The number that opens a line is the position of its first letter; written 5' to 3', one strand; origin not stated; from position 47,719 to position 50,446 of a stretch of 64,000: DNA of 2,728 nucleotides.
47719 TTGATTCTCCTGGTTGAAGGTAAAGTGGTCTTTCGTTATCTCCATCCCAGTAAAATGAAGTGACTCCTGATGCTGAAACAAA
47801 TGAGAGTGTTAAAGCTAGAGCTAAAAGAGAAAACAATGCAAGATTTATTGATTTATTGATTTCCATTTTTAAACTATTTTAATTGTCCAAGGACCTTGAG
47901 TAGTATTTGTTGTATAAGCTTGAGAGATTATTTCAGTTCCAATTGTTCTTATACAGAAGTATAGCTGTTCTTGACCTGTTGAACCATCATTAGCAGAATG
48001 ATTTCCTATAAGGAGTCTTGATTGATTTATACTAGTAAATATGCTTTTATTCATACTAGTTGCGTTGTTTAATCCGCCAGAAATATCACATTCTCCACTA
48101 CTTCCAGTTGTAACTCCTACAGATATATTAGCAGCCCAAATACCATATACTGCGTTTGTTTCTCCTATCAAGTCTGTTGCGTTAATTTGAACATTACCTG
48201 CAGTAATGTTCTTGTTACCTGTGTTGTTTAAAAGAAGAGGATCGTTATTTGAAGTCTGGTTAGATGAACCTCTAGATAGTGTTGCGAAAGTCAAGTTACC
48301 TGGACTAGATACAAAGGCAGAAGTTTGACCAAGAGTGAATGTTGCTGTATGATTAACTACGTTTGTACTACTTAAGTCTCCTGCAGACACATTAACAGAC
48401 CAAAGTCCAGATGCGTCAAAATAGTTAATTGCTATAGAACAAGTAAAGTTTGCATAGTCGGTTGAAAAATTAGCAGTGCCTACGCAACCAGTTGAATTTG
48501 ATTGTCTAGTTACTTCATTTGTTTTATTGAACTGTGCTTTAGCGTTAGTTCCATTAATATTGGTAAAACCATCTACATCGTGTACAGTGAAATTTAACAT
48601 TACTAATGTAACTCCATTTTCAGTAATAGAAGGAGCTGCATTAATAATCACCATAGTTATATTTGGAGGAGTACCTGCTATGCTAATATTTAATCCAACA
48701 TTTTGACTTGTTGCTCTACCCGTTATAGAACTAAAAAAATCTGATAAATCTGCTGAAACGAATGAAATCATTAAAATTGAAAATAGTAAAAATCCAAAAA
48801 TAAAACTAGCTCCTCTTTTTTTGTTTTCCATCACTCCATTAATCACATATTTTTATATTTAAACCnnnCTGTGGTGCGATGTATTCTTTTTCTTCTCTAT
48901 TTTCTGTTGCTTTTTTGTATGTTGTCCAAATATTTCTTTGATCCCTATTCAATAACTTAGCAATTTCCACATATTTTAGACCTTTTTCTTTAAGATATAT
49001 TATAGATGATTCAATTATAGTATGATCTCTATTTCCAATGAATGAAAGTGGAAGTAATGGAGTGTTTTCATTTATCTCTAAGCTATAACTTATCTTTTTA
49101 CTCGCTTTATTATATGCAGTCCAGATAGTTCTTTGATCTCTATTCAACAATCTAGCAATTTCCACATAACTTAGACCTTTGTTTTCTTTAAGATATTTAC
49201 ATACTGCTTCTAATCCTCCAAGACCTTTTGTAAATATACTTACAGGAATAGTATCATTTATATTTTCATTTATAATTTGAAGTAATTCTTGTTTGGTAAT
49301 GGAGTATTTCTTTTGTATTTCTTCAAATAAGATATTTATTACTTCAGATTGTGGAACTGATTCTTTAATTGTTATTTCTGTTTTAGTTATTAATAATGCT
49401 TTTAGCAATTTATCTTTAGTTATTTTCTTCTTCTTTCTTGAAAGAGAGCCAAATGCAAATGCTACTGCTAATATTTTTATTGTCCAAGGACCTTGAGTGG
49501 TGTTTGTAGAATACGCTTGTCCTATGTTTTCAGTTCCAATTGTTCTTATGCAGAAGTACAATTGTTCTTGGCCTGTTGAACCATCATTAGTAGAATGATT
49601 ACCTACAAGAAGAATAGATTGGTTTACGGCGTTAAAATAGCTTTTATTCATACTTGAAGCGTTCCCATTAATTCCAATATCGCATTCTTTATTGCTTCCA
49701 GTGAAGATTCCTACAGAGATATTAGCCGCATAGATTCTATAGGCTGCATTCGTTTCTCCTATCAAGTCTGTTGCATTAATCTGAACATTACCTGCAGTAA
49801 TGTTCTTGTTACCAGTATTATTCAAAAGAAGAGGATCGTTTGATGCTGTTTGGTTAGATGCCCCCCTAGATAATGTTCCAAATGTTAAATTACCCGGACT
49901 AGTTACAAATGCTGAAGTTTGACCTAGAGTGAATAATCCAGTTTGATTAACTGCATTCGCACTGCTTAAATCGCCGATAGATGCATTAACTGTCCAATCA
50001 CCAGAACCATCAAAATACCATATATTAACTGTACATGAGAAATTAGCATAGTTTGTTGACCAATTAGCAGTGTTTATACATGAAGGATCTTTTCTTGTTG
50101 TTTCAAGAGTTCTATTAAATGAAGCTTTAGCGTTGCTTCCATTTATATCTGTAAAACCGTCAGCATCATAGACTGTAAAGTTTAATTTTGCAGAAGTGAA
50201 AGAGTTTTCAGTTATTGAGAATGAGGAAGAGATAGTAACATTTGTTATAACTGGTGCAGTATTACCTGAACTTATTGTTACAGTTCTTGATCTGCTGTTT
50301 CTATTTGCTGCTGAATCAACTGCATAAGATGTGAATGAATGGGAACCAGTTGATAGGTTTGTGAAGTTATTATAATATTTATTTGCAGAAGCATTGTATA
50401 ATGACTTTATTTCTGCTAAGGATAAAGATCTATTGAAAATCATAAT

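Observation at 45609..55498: Surface operon B: giant lectin protein plus three anchored NxS/T-rich proteins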

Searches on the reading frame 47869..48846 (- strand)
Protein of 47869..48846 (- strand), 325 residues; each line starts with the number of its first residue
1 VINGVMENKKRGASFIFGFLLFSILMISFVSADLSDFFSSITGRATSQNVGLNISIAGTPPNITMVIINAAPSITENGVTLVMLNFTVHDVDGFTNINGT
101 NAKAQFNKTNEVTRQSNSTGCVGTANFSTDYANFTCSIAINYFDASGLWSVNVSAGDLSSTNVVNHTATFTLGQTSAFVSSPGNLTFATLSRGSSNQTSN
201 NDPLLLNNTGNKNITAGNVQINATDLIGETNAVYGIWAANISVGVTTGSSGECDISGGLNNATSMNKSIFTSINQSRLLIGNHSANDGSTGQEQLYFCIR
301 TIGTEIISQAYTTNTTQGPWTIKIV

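Call 4: search_protein_families(library=pfam, proteins=[window:47869-48846:-], max_evalue=0.1)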
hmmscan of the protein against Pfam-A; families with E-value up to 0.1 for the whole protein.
window:47869-48846:- (325 aa): 0 families

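Call 22: search_protein_families(library=ncbifam, proteins=[window:47869-48846:-], max_evalue=0.1)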
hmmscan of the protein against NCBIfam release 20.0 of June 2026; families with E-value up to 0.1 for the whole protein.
window:47869-48846:- (325 aa): 0 families

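Call 46: predict_structure(alignment_id=A2)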
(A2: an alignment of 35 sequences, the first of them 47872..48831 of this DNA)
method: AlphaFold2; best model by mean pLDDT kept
length: 320 residues; sequences in the alignment: 35
mean_pLDDT: 82.5   pTM: 0.69
mean pLDDT of the five models: 82.5, 82.1, 81.6, 80.3, 78.4
residues with pLDDT >= 90: 135; 70-90: 135; 50-70: 27; < 50: 23
segments of 3 or more residues with pLDDT < 50: 27-29, 33-49
pLDDT, mean of each block of 10 residues (from residue 1): 59 83 57 46 41 79 86 92 89 86 93 79 88 93 93 76 89 89 86 89 93 92 89 92 82 77 92 84 81 91 83 88
secondary structure, 60 per line:
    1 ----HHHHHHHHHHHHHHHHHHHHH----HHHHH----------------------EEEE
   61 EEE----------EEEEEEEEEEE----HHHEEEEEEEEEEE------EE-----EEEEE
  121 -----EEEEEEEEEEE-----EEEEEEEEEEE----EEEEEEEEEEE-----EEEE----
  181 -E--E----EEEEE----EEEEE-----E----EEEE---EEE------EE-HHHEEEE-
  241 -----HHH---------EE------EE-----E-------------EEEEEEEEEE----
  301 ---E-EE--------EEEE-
elements in order: H5-25 H30-34 E57-63 E74-84 E92-102 E116-120 E126-136 E142-152 E157-167 E173-176 E190-194 E199-203 E214-217 E221-223 E236-239 E287-296 E316-319
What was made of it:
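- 47869..48846 (-): Gene 2 (family code S): secreted, unanchored 325/320-aa paralog of the membrane-proximal module. Structure model with pLDDT 82.5 (call 46).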

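Call 51: fold_search(model_id=the predicted structure, library=pdb)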
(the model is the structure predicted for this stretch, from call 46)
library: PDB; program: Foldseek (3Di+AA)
matches with E <= 10: 1876; with E <= 0.001: 9
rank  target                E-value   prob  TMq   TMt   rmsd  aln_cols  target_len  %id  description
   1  2ber                  4.6e-04  0.99  0.24  0.14  12.8       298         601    9  Y370G Active Site Mutant of the Sialidase from Micromonospora viridifaciens in complex with beta-Neu5Ac (sialic acid). (released 2005-04-04)
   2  1wcq_A                5.1e-04  0.99  0.24  0.14  13.6       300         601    8  Mutagenesis of the Nucleophilic Tyrosine in a Bacterial Sialidase to Phenylalanine. (released 2005-10-12)
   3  4kkq_A                5.7e-04  0.99  0.22  0.30  20.9       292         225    7  Crystal structure of Vibrio cholerae RbmA (crystal form 1) (released 2013-05-22)
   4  4kkp_B                5.7e-04  0.99  0.23  0.30  20.5       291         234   10  Crystal structure of Vibrio cholerae RbmA (crystal form 2) (released 2013-05-22)
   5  1wcq_C                6.3e-04  0.99  0.23  0.14  13.6       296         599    9  Mutagenesis of the Nucleophilic Tyrosine in a Bacterial Sialidase to Phenylalanine. (released 2005-10-12)
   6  1w8o_A                6.3e-04  0.99  0.24  0.14  13.4       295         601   10  Contribution of the Active Site Aspartic Acid to Catalysis in the Bacterial Neuraminidase from Micromonospora viridifa (released 2004-09-29)
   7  8jlj_S                7.7e-04  0.91  0.20  0.25  21.5       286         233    8  T1AM-bound mTAAR1-Gs protein complex (released 2023-11-15)
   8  1eut                  8.1e-04  0.98  0.24  0.14  15.1       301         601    9  SIALIDASE, LARGE 68KD FORM, COMPLEXED WITH GALACTOSE (released 1997-01-11)
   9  5tjd_L                8.9e-04  0.89  0.19  0.24  14.6       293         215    9  Computer-based rational design of improved functionality for antibody catalysts toward organophosphorus compounds (released 2018-05-02)
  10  7vif_E                1.0e-03  0.95  0.21  0.27  22.4       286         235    9  Cryo-EM structure of Gi coupled Sphingosine 1-phosphate receptor bound with (S)-FTY720-P (released 2022-09-28)
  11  7dw9_S                1.2e-03  0.94  0.22  0.28  21.7       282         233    7  Cryo-EM structure of human V2 vasopressin receptor in complex with an Gs protein (released 2021-07-21)
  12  8el2_K                1.3e-03  0.97  0.21  0.28  12.8       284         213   12  SARS-CoV-2 RBD bound to neutralizing antibody Fab ICO-hu23 (released 2023-07-19)
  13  4kkp_A                1.3e-03  0.98  0.22  0.29  21.1       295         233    9  Crystal structure of Vibrio cholerae RbmA (crystal form 2) (released 2013-05-22)
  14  7vl8_S                1.4e-03  0.91  0.21  0.27  21.5       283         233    8  Cryo-EM structure of the Apo CCR1-Gi complex (released 2022-03-23)
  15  6y6c_C                1.5e-03  0.94  0.21  0.27  22.1       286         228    7  TREM2 extracellular domain (19-174) in complex with single-chain variable fragment (scFv-4) (released 2021-02-17)
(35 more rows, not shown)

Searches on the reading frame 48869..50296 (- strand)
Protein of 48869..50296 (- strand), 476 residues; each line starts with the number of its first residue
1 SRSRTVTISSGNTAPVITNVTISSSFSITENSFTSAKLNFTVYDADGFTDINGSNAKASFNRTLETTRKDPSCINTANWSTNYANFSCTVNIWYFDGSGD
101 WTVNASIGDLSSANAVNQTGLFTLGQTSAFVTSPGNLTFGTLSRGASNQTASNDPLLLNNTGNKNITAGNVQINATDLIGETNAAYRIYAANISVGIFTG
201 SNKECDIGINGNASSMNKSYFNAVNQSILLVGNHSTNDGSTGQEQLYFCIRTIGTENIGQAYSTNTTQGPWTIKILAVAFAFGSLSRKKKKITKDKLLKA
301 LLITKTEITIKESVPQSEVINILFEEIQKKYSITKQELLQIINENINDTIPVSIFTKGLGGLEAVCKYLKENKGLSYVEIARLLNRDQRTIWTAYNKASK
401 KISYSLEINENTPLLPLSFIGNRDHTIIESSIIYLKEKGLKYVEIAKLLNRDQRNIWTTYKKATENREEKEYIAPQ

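Call 34: search_protein_representatives(alignment_id=A1)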
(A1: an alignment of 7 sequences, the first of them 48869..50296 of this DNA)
Query: 7 sequences, 484 profile positions. Proteins with E-value up to 0.001 (for the whole library): 3673; up to 1e-10: 2923; up to 1e-30: 1201. The best 150 are listed.
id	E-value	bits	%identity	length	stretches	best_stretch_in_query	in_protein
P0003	3.6e-232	787.6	-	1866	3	3-482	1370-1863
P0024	1.4e-219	746.1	-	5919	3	2-479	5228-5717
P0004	7.2e-218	740.4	-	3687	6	2-478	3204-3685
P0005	9.6e-209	710.3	-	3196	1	1-483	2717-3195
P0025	3.9e-194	662.2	-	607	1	2-478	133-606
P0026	8.7e-182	621.4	-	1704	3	19-309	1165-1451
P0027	3.5e-180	616.1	-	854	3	3-306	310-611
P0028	4.3e-175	599.4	-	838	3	8-306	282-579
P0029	2.4e-174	596.9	-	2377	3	14-305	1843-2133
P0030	8.6e-172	588.5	-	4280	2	25-478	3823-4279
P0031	2.0e-168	577.4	-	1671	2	6-482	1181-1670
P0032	3.7e-168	576.5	-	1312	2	3-478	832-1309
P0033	1.0e-165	568.4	-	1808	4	9-316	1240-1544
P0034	6.1e-164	562.6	-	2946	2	2-479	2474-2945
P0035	5.1e-163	559.5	-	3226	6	11-310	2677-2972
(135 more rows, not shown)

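Call 35: find_related_loci(query=A1, collection=genome_contigs, flank=10000)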
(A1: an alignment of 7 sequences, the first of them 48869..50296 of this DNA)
Query A1 (476 aa) in genome_contigs; peptide patterns used: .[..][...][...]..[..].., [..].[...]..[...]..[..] (x = any residue, [..] = any of these).
456 stretches matched a pattern; 315 encode a relative of the query (tblastn E <= 1e-3); the best 80 are kept; 80 distinct loci.
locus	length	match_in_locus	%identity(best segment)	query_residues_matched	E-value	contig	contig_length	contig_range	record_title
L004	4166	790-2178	46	2-465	4e-136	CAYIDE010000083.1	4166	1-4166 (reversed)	MAG TPA_asm: Candidatus Woesearchaeota archaeon isolate ERP119705_co1_824 genome assembly, contig: NODE_40494_length_416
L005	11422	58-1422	48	10-472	1e-128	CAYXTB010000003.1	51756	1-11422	MAG TPA_asm: Candidatus Woesearchaeota archaeon isolate SRP178908_co1_313 genome assembly, contig: NODE_327_length_51756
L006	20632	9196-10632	44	10-473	1e-119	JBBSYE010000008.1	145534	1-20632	MAG: Nanoarchaeota archaeon isolate H41-bin053_1 H41_bin053_1_000000000008, whole genome shotgun sequence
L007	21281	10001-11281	46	5-463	8e-119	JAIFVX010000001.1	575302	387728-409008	MAG: Candidatus Pacearchaeota archaeon isolate viral-cat_41_18 PAFVLPS_2018_scaffold_13, whole genome shotgun sequence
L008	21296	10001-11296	45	7-469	7e-116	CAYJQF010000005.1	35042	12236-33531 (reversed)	MAG TPA_asm: Candidatus Woesearchaeota archaeon isolate ERP125453_co1_143 genome assembly, contig: NODE_972_length_35042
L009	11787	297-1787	42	11-471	7e-115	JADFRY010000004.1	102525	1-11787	MAG: Nanoarchaeota archaeon isolate B8T1B11 B8T1B11_NODE40, whole genome shotgun sequence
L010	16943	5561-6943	42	1-465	9e-112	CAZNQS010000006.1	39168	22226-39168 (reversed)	MAG TPA_asm: Candidatus Woesearchaeota archaeon isolate SRP178908_co1_140 genome assembly, contig: NODE_543_length_39168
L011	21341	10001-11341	46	12-465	4e-111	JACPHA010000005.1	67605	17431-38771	MAG: Candidatus Pacearchaeota archaeon isolate NC_groundwater_402_Ag_B-0.1um_34_21 GD18-4_B1_scaffold_306492, whole geno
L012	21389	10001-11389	44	5-463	7e-109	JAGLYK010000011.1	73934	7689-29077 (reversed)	MAG: Candidatus Pacearchaeota archaeon isolate RS_13_22 ZL320.bin.22.fa_11, whole genome shotgun sequence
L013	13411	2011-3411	43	7-463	4e-106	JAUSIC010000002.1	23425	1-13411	MAG: Nanoarchaeota archaeon isolate E14_metabat.bin.221 E14_k141_254879, whole genome shotgun sequence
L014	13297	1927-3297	42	6-462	5e-106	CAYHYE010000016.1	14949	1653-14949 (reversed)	MAG TPA_asm: Candidatus Woesearchaeota archaeon isolate ERP119705_co17_292 genome assembly, contig: NODE_5307_length_149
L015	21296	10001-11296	42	8-467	3e-104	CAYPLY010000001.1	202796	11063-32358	MAG TPA_asm: Candidatus Woesearchaeota archaeon isolate binchicken_co22_156 genome assembly, contig: NODE_35_length_2027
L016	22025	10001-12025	42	32-465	7e-104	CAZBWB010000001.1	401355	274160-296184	MAG TPA_asm: Candidatus Woesearchaeota archaeon isolate binchicken_co178_247 genome assembly, contig: NODE_25_length_401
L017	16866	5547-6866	43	32-462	5e-103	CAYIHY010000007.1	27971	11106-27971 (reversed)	MAG TPA_asm: Candidatus Woesearchaeota archaeon isolate ERP119705_co22_17 genome assembly, contig: NODE_1363_length_2797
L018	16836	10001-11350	40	5-463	3e-102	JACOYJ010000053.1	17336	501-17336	MAG: Candidatus Pacearchaeota archaeon isolate NC_groundwater_176_Ag_S-0.1um_34_9 S4_GD2017_2_S1_scaffold_3987, whole ge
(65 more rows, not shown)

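Call 38: find_homologous_proteins(query=A1, max_evalue=1e-10)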
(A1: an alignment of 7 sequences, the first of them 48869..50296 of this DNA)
Query A1 (7 sequences) (476 aa, profile of the alignment): 80 proteins with E <= 1e-10 among 8000 candidates.
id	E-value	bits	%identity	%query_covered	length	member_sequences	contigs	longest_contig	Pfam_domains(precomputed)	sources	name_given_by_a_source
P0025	1.2e-193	662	45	90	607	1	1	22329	PF08281.19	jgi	jgi:hypothetical protein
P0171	2.6e-190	651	40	97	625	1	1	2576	PF13384.13,PF13936.13,PF16805.12,PF13385.14,PF08281.19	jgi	jgi:hypothetical protein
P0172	9.5e-177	607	46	91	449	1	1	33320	PF08281.19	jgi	jgi:DNA-directed RNA polymerase specialized sigma24 family protein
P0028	1.3e-174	599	37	98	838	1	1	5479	PF13384.13,PF13385.14,PF08281.19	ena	-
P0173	2.1e-167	576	42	96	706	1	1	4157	PF08281.19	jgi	-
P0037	1.0e-161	557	44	97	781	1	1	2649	PF08281.19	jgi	jgi:DNA-directed RNA polymerase specialized sigma24 family protein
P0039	7.8e-161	554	35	96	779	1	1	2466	PF13384.13,PF13936.13,PF08281.19,PF11242.15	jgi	jgi:DNA-binding CsgD family transcriptional regulator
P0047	4.4e-154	532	39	95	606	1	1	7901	PF08281.19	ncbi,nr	ncbi:MAG: hypothetical protein KKF39_05915, partial [Nanoarchaeota archaeon]|nr:hypothetical protein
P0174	1.2e-152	527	39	88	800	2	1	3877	-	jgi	-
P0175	2.5e-150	519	45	78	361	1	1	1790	PF08281.19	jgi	jgi:hypothetical protein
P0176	5.2e-150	518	41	96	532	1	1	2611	PF08281.19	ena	-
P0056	4.8e-149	515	42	97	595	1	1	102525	PF08281.19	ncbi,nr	ncbi:MAG: hypothetical protein IIA87_02630, partial [Nanoarchaeota archaeon]|nr:hypothetical protein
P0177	2.1e-148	513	37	97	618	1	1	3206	PF08281.19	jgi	-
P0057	2.1e-148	513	43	78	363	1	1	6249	PF08281.19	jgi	jgi:hypothetical protein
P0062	3.6e-146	506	40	97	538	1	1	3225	PF08281.19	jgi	-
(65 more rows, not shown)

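Call 80: find_related_loci(query=A1, collection=viral_contigs, flank=3000)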
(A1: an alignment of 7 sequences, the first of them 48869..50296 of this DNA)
Query A1 (476 aa) in viral_contigs; peptide patterns used: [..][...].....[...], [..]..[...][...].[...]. (x = any residue, [..] = any of these).
95 stretches matched a pattern, but none encodes a relative of the query by tblastn (E <= 1e-3).
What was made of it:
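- No viral relatives were found (call 80). No relatives were found in 2.9 million viral contigs (call 80).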
